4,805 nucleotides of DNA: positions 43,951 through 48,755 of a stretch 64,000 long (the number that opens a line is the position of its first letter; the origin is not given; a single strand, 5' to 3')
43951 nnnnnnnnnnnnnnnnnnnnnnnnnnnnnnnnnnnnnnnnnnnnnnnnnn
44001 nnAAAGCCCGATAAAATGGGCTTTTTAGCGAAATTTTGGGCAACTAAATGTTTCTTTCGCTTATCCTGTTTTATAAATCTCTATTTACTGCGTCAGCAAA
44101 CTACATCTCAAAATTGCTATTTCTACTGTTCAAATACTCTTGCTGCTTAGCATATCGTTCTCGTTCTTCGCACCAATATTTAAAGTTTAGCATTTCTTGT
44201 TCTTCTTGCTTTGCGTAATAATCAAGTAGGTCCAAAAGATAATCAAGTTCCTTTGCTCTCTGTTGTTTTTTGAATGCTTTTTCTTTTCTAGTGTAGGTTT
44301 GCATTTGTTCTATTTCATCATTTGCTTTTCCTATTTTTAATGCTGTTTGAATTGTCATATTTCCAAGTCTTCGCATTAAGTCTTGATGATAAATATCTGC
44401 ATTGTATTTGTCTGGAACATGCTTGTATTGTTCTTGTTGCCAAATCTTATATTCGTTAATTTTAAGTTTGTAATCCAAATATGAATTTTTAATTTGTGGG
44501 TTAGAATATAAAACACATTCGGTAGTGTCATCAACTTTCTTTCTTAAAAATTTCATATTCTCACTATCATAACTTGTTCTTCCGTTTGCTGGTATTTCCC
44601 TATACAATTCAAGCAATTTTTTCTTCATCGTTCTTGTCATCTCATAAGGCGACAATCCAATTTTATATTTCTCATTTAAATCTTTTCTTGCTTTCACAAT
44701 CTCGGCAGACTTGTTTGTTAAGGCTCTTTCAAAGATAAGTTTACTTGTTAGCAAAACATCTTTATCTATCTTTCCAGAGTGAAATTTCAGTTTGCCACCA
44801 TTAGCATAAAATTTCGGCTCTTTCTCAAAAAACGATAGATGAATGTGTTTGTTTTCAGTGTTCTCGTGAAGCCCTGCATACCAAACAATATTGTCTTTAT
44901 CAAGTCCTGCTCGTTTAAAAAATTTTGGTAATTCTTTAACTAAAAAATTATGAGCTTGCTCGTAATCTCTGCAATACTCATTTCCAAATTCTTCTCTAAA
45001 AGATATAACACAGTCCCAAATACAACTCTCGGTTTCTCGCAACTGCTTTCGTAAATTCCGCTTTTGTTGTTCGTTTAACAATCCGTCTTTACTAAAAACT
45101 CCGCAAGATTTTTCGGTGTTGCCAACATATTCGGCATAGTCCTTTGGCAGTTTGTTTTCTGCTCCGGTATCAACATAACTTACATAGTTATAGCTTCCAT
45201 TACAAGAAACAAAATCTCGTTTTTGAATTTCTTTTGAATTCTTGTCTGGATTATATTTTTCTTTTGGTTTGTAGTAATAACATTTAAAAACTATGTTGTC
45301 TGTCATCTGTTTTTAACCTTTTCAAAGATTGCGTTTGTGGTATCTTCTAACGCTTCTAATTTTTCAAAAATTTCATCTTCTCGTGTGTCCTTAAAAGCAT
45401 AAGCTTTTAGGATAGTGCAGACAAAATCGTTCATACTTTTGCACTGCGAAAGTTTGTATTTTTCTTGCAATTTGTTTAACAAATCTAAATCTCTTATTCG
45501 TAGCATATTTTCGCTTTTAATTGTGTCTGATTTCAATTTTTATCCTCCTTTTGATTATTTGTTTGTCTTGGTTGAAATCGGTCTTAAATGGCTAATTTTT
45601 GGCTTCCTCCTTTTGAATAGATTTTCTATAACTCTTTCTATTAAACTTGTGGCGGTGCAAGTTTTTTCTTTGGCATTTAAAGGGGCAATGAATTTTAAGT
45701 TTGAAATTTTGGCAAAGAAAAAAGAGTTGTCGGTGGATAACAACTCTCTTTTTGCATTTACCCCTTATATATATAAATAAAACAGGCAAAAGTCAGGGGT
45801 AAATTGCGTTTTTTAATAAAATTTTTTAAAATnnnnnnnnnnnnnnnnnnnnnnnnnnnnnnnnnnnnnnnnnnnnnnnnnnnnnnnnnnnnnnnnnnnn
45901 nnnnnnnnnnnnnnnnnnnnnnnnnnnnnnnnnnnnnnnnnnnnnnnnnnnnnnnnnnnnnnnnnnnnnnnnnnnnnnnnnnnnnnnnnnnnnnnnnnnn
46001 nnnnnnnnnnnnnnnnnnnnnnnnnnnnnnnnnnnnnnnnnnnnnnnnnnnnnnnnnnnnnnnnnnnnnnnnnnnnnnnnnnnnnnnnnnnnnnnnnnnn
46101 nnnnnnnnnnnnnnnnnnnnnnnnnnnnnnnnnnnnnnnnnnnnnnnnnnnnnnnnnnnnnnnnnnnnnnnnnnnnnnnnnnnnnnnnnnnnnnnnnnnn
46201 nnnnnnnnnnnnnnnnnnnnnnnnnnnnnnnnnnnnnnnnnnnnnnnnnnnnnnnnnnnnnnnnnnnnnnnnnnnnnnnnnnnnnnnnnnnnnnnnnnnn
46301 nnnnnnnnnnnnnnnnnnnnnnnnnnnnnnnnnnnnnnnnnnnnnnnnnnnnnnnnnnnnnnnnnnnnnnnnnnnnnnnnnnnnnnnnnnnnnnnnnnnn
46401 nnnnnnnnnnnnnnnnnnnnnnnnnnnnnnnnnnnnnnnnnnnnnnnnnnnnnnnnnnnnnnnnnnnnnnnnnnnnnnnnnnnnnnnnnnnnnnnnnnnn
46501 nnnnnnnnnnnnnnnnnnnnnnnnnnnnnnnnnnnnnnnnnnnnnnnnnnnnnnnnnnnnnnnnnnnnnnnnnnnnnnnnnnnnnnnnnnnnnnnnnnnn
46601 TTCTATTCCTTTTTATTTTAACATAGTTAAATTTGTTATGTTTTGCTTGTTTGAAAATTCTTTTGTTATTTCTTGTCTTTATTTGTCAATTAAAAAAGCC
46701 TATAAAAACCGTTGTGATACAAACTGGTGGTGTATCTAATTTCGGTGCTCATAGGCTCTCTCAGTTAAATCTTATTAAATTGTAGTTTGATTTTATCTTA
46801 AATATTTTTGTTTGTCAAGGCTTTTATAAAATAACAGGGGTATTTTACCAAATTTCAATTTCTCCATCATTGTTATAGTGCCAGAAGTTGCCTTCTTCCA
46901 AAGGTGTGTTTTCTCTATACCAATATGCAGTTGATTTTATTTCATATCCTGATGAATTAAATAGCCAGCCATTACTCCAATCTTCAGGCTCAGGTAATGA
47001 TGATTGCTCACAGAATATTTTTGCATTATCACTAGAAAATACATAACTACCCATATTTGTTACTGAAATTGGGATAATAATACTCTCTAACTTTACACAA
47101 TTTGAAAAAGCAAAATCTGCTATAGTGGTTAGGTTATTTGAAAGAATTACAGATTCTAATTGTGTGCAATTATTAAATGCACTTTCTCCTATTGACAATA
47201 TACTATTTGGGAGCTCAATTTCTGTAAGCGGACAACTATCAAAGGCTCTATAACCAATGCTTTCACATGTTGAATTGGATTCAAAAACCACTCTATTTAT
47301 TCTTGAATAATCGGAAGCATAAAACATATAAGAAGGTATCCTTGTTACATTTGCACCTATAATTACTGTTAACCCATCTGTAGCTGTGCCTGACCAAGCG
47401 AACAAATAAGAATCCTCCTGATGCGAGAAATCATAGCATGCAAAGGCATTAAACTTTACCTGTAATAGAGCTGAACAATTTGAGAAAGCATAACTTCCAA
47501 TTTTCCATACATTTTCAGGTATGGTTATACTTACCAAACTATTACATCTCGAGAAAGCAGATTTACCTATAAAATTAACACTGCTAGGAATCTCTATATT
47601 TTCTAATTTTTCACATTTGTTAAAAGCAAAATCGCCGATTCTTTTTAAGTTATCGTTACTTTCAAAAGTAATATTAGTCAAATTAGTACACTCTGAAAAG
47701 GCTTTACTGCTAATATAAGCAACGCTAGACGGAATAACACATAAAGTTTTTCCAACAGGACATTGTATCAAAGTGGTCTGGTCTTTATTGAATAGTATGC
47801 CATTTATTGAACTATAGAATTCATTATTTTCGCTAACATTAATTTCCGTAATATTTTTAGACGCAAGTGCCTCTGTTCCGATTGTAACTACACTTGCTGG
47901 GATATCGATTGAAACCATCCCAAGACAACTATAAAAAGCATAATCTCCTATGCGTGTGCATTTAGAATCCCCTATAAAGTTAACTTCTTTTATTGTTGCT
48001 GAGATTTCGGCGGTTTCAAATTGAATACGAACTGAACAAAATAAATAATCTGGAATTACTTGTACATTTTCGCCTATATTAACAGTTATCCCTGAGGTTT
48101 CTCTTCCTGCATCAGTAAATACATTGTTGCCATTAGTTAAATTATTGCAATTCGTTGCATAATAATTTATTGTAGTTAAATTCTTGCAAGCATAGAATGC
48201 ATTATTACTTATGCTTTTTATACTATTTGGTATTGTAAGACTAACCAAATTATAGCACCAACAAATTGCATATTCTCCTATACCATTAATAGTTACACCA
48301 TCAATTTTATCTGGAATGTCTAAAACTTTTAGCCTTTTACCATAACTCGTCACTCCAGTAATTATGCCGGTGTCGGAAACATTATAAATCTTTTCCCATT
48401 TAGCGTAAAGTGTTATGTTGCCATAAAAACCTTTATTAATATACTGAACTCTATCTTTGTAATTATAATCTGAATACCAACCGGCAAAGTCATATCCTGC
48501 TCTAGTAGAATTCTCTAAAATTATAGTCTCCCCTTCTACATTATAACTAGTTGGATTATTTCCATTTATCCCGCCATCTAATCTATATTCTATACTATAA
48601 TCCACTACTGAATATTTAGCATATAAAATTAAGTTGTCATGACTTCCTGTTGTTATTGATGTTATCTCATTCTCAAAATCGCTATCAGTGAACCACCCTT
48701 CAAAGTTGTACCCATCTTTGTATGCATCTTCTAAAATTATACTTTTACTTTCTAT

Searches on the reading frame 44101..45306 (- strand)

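Call 7: search_protein_families(library=pfam, proteins=[window:44101-45306:-], max_evalue=0.01)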
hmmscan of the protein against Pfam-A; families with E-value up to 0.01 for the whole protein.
window:44101-45306:- (401 aa): 1 family
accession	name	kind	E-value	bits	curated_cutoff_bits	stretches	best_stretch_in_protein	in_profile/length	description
PF18555.7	MobL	-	2.7e-23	83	28.5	1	27-367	38-380/383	MobL relaxases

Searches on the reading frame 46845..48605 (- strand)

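Call 73: search_protein_families(library=padloc, proteins=[window:46845-48605:-], max_evalue=0.00001)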
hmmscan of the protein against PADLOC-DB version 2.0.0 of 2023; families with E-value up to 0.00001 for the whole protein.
window:46845-48605:- (586 aa): 0 families

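Call 74: search_protein_families(library=pfam, proteins=[window:46845-48605:-], max_evalue=0.00001)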
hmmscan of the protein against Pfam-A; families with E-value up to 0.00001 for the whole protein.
window:46845-48605:- (586 aa): 3 families
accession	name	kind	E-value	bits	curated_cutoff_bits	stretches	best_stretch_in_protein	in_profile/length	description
PF13306.12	LRR_5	-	2.3e-72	241.3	27.7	4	289-386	16-109/127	BspA type Leucine rich repeat region (6 copies)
PF09479.16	Flg_new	-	1.3e-12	48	27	1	3-69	1-65/65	Listeria-Bacteroides repeat domain (List_Bact_rpt)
PF13855.12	LRR_8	-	1.4e-11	44.4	27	0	467-509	11-54/61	Leucine rich repeat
